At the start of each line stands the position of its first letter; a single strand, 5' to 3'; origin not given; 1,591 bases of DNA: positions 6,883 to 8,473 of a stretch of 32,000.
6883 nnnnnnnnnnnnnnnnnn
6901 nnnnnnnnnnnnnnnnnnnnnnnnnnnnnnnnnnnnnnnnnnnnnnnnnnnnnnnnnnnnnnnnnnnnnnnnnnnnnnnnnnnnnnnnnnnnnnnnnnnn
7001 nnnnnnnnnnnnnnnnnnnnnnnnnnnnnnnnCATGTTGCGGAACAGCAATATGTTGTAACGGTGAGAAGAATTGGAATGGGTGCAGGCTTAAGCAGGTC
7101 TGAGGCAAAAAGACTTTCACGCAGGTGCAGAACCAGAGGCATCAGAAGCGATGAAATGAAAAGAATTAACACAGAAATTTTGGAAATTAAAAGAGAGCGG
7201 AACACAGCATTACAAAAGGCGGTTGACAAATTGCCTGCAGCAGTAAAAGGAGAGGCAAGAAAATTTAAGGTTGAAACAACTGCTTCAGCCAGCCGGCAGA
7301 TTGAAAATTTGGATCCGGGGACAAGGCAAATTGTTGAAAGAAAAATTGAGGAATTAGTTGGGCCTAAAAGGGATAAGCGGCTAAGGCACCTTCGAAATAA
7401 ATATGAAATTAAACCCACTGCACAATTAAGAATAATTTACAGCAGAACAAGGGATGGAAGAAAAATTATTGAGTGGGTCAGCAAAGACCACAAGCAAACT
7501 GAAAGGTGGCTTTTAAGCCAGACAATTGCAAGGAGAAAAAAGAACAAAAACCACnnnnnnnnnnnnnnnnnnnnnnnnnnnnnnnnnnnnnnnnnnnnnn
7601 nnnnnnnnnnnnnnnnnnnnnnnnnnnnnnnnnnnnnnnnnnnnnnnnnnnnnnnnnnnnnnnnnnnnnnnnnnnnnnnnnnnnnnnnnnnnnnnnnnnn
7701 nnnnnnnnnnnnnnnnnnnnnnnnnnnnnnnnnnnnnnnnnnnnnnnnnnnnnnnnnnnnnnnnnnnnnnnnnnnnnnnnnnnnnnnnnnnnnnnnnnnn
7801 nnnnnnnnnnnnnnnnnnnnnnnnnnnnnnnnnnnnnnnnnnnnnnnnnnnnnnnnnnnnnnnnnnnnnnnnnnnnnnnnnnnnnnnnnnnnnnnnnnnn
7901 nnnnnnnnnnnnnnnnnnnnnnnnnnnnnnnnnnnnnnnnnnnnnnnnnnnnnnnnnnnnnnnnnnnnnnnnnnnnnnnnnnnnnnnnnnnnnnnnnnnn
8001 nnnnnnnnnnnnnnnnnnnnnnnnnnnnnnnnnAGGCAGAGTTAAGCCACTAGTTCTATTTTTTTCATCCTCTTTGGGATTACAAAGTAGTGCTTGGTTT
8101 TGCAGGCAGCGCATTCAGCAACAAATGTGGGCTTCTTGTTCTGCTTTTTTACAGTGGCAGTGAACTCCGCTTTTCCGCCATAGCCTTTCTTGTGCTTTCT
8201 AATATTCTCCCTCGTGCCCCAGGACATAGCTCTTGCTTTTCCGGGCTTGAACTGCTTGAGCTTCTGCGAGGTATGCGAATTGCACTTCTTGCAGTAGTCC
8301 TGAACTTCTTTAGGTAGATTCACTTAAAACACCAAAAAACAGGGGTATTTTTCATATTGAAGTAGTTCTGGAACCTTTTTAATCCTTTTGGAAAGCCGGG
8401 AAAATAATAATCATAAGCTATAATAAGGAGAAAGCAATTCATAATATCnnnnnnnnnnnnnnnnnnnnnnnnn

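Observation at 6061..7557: Large orphan protein ending in a RelE/ParE-like toxin domain, possibly preceded by an RHH-like segment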

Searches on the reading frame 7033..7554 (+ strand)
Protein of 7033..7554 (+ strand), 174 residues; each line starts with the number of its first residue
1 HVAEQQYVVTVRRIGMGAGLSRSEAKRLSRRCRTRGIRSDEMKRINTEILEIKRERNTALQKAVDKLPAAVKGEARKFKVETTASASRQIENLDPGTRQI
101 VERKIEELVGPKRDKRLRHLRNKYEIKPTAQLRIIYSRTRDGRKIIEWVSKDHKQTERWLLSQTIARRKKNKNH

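Call 20: predict_structure(protein=window:7033-7554:+)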
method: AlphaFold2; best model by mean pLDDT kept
length: 174 residues; sequences in the alignment: 1
mean_pLDDT: 59.1   pTM: 0.50
mean pLDDT of the five models: 59.1, 46.9, 44.8, 41.6, 41.3
residues with pLDDT >= 90: 0; 70-90: 40; 50-70: 82; < 50: 52
segments of 3 or more residues with pLDDT < 50: 1-4, 127-174
pLDDT, mean of each block of 10 residues (from residue 1): 52 61 66 61 70 73 69 56 57 74 73 71 57 38 41 44 47 46
secondary structure, 60 per line:
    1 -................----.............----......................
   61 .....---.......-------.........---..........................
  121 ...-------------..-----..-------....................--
elements in order: H2-17 H22-34 H39-65 H69-75 H83-91 H95-123 H153-172

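Call 64: search_protein_families(library=pfam, proteins=[window:7051-7518:+], max_evalue=10)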
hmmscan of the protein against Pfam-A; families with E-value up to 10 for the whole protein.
window:7051-7518:+ (156 aa): 1 family
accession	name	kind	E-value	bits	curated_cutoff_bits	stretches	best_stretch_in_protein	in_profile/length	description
PF11803.13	UXS1_N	-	0.084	13.6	30.1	1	93-109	46-62/75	UDP-glucuronate decarboxylase N-terminal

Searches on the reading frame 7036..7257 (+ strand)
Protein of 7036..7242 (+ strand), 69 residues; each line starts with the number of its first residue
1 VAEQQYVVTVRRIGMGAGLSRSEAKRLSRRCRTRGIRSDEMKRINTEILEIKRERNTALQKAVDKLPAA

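Call 3: search_protein_families(library=pfam, proteins=[window:7036-7227:+], max_evalue=10)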
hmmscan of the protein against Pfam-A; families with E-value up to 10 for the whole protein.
window:7036-7227:+ (64 aa): 0 families

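Call 27: search_protein_families(library=phrogs, proteins=[window:7036-7242:+], max_evalue=10)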
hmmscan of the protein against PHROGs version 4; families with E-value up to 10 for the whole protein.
window:7036-7242:+ (69 aa): 2 families
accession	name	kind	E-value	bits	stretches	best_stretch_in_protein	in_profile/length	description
phrog_26965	-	unknown function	0.16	13.1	1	14-50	12-50/108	-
phrog_14459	-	transcription regulation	0.21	13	1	10-57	64-111/137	transcriptional regulator WhiB-like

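Call 28: search_protein_families(library=padloc, proteins=[window:7036-7242:+], max_evalue=10)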
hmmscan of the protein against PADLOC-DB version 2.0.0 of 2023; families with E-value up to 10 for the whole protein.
window:7036-7242:+ (69 aa): 1 family
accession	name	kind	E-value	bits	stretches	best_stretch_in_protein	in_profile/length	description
PDLC01714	typeIV_Cas6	-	0.042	11.9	1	5-46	98-138/192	Cas6_3_IVA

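Call 64: search_protein_families(library=pfam, proteins=[window:7051-7257:+], max_evalue=10)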
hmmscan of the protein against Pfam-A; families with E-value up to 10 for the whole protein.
window:7051-7257:+ (69 aa): 0 families

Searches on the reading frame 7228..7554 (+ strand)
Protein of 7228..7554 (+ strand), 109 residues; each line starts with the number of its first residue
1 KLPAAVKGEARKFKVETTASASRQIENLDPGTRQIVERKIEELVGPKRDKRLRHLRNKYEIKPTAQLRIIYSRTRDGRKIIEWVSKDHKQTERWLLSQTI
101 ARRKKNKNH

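Call 3: search_protein_families(library=pfam, proteins=[window:7228-7554:+], max_evalue=10)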
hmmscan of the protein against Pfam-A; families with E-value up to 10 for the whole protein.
window:7228-7554:+ (109 aa): 2 families
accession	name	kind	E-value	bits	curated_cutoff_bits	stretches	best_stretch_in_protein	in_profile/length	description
PF11803.13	UXS1_N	-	0.063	14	30.1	1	34-50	46-62/75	UDP-glucuronate decarboxylase N-terminal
PF17687.6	DUF5535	-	0.15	12.8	25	1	55-105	4-55/105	Family of unknown function (DUF5535)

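Call 4: search_protein_families(library=ncbifam, proteins=[window:7228-7554:+], max_evalue=10)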
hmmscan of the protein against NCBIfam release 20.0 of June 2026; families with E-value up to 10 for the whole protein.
window:7228-7554:+ (109 aa): 0 families

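Call 7: search_solved_structures(query=window:7228-7554:+, max_evalue=10, show_alignments=3)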
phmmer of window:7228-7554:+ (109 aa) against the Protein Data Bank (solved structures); distinct sequences matched with E-value up to 10: 2.
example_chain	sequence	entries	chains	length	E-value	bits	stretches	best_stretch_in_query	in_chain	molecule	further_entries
4hxe_B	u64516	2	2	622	1.2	12.8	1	24-101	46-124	Putative uncharacterized protein PH0594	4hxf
4hxg_A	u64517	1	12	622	1.2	12.8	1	24-101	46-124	Putative uncharacterized protein PH0594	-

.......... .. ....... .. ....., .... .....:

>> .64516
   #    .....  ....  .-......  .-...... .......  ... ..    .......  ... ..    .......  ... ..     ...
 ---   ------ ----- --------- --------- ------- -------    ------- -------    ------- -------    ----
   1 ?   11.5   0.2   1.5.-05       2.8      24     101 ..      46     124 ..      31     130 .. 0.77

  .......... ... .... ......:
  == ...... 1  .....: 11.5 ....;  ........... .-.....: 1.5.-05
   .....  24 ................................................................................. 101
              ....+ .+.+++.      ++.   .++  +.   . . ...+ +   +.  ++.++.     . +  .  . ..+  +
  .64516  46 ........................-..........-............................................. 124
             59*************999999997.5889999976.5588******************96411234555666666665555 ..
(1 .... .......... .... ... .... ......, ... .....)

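Call 16: search_dna_similar(query=window:7243-7554:+, collection=plasmids, mode=protein, max_evalue=10, max_rows=40)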
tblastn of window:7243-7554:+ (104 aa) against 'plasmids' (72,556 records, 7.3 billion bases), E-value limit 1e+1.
Records with a match: 2; places in all: 2; records where one place covers at least 80% of the query: 0.
Best place of each record, by identity: <60% 2.
By first word of the organism name: Dysgonomonadaceae 1; Martelella 1.
By predicted mobility (MOB-suite, as given by PLSDB): non-mobilizable 2.
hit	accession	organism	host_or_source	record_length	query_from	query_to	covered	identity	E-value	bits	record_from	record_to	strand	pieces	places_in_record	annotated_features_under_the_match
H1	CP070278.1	Dysgonomonadaceae bacterium zrk40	single cell,cold seep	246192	17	45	28%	44.8%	5e+0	33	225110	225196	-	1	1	ABC transporter substrate-binding protein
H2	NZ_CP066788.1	Martelella lutilitoris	single cell,cold seep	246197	17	45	28%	44.8%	5e+0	33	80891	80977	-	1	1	ABC transporter substrate-binding protein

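Call 27: search_protein_families(library=phrogs, proteins=[window:7243-7554:+], max_evalue=10)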
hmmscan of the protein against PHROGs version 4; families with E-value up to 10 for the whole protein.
window:7243-7554:+ (104 aa): 1 family
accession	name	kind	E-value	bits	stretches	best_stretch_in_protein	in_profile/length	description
phrog_1213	-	moron, auxiliary metabolic gene and host takeover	0.00098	20.7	1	9-80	4-79/88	RelE-like toxin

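Call 28: search_protein_families(library=padloc, proteins=[window:7243-7554:+], max_evalue=10)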
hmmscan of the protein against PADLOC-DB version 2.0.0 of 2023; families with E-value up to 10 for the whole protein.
window:7243-7554:+ (104 aa): 1 family
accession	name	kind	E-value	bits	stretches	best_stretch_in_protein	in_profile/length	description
PDLC01937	CARF7--CARF_RelE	-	0.01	12.7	2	7-46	242-280/344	-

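Call 64: search_protein_families(library=pfam, proteins=[window:7252-7518:+], max_evalue=10)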
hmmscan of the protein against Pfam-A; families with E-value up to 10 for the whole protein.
window:7252-7518:+ (89 aa): 1 family
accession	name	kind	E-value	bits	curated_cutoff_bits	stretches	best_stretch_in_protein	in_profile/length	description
PF11803.13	UXS1_N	-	0.047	14.4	30.1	1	26-42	46-62/75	UDP-glucuronate decarboxylase N-terminal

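Call 67: search_dna_similar(query=window:7252-7518:+, collection=phages, mode=protein, max_evalue=10, max_rows=40)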
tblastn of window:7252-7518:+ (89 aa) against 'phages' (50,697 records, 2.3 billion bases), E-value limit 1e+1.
Records with a match: 5; places in all: 5; records where one place covers at least 80% of the query: 5.
Best place of each record, by identity: <60% 5.
By first word of the organism name: Erwinia 5.
By host as written in the record: Erwinia amylovora ATCC 29780 5.
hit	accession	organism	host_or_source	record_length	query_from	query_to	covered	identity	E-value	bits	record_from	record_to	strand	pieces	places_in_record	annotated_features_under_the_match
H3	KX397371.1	Erwinia phage vB_EamM_Parshik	Erwinia amylovora ATCC 29780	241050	13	88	85%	32.9%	3e+0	32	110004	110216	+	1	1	hypothetical protein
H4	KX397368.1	Erwinia phage vB_EamM_Huxley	Erwinia amylovora ATCC 29780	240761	13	88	85%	32.9%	3e+0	32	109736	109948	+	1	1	hypothetical protein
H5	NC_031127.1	Erwinia phage vB_EamM_Huxley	Erwinia amylovora ATCC 29780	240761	13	88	85%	32.9%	3e+0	32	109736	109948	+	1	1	hypothetical protein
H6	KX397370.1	Erwinia phage Machina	Erwinia amylovora ATCC 29780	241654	13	88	85%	32.9%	3e+0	32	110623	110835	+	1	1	hypothetical protein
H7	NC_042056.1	Erwinia phage Machina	Erwinia amylovora ATCC 29780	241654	13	88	85%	32.9%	3e+0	32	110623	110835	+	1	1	hypothetical protein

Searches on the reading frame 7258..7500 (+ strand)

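Call 64: search_protein_families(library=pfam, proteins=[window:7261-7500:+, window:7258-7488:+], max_evalue=10)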
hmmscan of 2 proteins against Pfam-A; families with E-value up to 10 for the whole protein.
window:7261-7500:+ (80 aa): 1 family
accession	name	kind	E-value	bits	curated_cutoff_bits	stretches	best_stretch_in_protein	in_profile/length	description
PF11803.13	UXS1_N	-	0.038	14.7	30.1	1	23-43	46-65/75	UDP-glucuronate decarboxylase N-terminal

window:7258-7488:+ (77 aa): 1 family
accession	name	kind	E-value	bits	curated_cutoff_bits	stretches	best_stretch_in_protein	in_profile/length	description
PF11803.13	UXS1_N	-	0.036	14.8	30.1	1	24-44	46-65/75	UDP-glucuronate decarboxylase N-terminal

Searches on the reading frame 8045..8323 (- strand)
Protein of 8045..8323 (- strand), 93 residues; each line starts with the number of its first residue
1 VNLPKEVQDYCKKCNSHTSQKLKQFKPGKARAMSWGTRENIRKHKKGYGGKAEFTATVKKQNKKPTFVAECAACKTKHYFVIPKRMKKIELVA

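Call 13: search_protein_families(library=pfam, proteins=[window:8045-8323:-], max_evalue=0.001)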
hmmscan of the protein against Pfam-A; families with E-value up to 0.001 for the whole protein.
window:8045-8323:- (93 aa): 1 family
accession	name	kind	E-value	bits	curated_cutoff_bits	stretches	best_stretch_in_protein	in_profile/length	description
PF00935.25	Ribosomal_L44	-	3.3e-13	50.2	25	1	16-92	1-76/76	Ribosomal protein L44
